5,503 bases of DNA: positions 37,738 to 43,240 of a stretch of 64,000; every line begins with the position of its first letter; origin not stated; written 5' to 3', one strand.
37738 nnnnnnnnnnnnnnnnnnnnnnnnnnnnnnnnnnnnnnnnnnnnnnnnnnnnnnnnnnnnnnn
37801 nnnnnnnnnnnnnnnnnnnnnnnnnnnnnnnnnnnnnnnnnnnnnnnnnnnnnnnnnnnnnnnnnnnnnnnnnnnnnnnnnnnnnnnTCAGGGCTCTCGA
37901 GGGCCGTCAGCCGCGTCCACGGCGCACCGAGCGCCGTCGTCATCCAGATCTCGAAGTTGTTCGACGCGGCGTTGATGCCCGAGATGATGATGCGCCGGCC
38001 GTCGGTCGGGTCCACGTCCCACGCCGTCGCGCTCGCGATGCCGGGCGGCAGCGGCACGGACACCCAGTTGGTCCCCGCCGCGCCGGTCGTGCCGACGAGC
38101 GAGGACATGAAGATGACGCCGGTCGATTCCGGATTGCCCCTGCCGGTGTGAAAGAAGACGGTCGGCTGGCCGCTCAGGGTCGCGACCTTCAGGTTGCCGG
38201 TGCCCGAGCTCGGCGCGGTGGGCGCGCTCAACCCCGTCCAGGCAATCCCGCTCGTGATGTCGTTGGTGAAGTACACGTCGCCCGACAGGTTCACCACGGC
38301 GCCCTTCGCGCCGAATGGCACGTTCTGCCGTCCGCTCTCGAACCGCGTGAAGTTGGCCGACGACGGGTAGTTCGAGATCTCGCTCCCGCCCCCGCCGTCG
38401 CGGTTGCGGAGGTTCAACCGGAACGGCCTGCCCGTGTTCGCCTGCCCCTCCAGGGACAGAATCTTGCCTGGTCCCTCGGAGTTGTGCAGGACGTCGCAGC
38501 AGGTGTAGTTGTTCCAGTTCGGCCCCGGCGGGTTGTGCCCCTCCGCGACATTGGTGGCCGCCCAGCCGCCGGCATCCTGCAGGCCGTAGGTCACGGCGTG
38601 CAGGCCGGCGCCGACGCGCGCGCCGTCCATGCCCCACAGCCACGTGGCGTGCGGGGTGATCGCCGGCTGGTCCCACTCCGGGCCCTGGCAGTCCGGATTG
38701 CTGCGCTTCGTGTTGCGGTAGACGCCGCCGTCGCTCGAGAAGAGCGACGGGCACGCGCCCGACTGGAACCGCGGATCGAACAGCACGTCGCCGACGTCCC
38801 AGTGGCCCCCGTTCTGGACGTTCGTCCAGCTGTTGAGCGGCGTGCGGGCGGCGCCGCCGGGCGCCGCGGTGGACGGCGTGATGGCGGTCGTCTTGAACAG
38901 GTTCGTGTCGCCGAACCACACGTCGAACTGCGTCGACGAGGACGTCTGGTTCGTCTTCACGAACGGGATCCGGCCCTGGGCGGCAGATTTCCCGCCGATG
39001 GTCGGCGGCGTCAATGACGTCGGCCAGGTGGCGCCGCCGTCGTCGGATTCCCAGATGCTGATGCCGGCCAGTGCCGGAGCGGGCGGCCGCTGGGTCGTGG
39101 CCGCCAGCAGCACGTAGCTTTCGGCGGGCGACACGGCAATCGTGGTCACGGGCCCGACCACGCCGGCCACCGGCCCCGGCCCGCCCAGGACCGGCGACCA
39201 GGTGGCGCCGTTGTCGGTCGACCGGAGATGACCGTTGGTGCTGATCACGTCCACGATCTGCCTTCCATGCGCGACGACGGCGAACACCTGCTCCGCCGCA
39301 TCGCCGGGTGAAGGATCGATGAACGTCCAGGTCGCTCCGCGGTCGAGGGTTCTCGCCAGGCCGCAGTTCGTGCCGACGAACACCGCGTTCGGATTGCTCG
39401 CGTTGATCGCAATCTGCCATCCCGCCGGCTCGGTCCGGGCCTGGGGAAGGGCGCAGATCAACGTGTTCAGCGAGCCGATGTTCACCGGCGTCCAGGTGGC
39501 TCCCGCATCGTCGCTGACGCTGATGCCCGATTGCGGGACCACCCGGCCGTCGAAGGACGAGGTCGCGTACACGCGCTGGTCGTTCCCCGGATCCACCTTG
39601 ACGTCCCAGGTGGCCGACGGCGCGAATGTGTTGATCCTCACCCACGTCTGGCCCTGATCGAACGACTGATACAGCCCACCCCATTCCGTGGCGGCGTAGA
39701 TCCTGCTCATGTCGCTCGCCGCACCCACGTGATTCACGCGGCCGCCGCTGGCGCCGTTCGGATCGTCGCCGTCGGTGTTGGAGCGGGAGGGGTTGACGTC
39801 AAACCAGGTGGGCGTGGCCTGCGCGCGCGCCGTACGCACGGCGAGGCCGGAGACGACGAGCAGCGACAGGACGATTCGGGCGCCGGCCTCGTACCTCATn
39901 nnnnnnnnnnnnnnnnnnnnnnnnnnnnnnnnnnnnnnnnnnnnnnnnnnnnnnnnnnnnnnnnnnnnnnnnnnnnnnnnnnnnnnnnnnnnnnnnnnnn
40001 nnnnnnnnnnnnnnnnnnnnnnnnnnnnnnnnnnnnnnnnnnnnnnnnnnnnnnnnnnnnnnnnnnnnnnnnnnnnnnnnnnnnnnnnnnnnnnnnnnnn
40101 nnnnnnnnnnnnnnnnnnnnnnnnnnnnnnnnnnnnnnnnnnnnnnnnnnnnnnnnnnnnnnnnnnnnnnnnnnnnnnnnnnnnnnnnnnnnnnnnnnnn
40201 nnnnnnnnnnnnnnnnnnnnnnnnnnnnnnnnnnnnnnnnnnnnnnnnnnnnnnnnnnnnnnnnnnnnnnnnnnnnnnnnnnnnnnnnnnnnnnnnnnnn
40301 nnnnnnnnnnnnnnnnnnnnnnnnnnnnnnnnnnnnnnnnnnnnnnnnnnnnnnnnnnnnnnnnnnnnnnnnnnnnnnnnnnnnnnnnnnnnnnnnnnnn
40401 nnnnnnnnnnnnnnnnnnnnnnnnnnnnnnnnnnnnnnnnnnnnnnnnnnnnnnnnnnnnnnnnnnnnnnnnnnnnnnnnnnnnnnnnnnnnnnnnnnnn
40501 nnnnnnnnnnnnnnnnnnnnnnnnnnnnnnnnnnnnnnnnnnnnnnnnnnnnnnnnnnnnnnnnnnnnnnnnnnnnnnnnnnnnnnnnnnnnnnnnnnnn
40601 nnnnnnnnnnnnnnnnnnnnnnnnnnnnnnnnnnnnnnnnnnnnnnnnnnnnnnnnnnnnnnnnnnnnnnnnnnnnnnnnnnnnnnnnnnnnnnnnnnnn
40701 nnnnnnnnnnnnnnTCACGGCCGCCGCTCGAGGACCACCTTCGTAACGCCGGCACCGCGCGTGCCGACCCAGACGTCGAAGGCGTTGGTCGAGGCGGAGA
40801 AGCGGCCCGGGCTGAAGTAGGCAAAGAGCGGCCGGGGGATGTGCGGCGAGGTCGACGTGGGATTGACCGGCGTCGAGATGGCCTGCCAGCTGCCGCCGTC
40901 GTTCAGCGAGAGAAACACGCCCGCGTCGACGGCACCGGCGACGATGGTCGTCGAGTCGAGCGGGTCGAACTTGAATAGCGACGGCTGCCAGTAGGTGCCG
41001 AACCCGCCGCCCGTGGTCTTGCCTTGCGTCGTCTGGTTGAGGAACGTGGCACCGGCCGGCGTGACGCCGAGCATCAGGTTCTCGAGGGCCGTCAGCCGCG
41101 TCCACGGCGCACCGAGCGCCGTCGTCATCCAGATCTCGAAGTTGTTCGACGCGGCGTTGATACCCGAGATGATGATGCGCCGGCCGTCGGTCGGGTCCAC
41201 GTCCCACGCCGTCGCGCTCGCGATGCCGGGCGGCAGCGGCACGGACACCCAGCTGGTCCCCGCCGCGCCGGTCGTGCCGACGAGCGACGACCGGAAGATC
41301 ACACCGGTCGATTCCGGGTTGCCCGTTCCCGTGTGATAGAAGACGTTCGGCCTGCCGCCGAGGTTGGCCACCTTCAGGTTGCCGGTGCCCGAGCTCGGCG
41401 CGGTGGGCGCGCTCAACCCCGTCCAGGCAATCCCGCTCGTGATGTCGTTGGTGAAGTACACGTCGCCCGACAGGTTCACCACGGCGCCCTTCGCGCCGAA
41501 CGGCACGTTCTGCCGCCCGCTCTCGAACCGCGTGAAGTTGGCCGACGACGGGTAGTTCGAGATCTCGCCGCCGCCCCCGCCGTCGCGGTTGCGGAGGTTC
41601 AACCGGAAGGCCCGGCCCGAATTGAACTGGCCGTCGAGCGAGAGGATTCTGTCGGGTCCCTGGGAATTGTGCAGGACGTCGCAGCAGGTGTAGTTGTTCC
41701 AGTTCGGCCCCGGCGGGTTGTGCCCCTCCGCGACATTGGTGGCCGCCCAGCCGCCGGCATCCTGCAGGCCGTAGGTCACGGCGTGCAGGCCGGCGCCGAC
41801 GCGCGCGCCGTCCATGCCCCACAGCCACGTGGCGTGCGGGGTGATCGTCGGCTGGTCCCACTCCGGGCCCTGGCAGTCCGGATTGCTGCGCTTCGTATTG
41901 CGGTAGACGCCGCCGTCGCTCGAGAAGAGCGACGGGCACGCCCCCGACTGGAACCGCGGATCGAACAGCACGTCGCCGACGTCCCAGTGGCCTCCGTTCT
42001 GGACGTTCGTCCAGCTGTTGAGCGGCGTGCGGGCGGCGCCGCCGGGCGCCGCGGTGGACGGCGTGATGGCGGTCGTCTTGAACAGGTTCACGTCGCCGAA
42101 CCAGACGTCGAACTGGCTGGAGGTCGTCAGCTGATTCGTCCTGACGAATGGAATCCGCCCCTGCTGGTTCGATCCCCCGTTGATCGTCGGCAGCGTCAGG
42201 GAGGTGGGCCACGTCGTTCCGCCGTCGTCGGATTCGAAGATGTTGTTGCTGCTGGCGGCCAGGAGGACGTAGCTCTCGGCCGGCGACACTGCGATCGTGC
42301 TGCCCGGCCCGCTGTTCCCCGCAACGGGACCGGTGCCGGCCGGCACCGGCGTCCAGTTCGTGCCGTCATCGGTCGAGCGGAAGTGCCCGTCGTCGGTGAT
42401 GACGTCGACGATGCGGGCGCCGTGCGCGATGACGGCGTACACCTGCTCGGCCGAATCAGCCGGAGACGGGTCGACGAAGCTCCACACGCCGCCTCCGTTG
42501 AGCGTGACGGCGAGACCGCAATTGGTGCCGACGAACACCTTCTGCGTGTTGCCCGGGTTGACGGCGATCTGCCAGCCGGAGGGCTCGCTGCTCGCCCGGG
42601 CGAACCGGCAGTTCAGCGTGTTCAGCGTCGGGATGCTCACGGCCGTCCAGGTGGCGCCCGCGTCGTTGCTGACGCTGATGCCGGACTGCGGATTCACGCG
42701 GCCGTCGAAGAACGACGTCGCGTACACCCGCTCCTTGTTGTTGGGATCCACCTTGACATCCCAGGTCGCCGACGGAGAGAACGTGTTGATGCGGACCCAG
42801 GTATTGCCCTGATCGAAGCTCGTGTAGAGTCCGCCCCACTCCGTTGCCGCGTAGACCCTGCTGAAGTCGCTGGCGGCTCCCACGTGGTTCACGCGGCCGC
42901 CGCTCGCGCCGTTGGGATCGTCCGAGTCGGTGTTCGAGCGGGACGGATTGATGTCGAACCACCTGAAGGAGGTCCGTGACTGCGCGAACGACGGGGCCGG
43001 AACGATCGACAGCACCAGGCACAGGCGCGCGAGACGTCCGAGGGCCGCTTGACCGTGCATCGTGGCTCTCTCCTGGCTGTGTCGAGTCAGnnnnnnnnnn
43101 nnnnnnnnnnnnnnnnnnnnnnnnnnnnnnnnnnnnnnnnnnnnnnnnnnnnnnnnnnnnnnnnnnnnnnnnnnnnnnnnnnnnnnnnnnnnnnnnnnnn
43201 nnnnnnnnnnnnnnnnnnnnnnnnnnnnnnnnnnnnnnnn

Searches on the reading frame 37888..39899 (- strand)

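Call 12: search_protein_families(library=pfam, proteins=[window:37888-39899:-], max_evalue=0.001)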
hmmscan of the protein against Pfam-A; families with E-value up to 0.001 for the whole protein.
window:37888-39899:- (670 aa): 2 families
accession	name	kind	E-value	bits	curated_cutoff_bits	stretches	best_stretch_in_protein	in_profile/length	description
PF15902.12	Sortilin-Vps10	-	5.5e-10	39.1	33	1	76-192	3-110/446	Sortilin, neurotensin receptor 3,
PF02012.26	BNR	-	5.2e-09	35.2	27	0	226-236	2-12/12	BNR/Asp-box repeat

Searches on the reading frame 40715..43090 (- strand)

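Call 12: search_protein_families(library=pfam, proteins=[window:40715-43090:-], max_evalue=0.001)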
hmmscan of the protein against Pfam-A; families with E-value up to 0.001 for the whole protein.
window:40715-43090:- (791 aa): 2 families
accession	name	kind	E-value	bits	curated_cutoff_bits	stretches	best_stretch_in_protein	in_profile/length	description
PF15902.12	Sortilin-Vps10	-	3.9e-13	49.4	33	1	88-204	3-110/446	Sortilin, neurotensin receptor 3,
PF02012.26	BNR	-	7.2e-05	22.6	27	0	237-247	1-11/12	BNR/Asp-box repeat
